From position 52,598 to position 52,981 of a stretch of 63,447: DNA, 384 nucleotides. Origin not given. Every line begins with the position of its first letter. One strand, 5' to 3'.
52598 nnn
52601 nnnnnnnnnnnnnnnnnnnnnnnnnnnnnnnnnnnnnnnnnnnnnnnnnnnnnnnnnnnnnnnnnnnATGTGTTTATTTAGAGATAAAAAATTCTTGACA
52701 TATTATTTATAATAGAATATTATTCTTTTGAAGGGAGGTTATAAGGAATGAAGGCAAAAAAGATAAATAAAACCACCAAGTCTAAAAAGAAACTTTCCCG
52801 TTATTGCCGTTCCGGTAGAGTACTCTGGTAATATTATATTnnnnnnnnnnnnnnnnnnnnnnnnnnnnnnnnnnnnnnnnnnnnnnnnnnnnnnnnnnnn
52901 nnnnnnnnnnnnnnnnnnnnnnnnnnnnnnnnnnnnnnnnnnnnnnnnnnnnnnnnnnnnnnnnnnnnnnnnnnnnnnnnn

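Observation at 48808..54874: Convergent island: DUF885-like/ATP-grasp/methyltransferase operon, a promoter-driven 27-aa Lys-rich peptide gene, and a PilZ + radical SAM/SPASM operon - candidate undescribed peptide-modification system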

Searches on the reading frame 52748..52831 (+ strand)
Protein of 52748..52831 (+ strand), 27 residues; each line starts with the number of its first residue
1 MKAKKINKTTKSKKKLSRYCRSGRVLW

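Call 3: search_protein_families(library=pfam, proteins=[window:52748-52831:+], max_evalue=0.01)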
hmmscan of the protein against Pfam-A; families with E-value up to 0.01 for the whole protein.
window:52748-52831:+ (27 aa): 0 families

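Call 4: search_protein_families(library=ncbifam, proteins=[window:52748-52831:+], max_evalue=0.01)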
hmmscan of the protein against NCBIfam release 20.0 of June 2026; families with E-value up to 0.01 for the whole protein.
window:52748-52831:+ (27 aa): 0 families

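Call 34: search_protein_families(library=ncbifam, proteins=[window:52748-52828:+], max_evalue=10)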
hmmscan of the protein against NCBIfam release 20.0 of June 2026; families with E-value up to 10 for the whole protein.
seq(27 aa): 0 families

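Call 35: search_protein_families(library=pfam, proteins=[window:52748-52828:+], max_evalue=10)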
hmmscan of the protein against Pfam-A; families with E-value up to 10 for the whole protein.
seq(27 aa): 0 families
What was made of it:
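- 52748..52831 (+): Precursor peptide gene, 27 aa: a Lys-rich leader (phi-N-K-x-x-K...KKK) followed by the invariant C-terminal core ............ and a stop codon. No Pfam or NCBIfam model matches it (calls 4, 34, 35).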
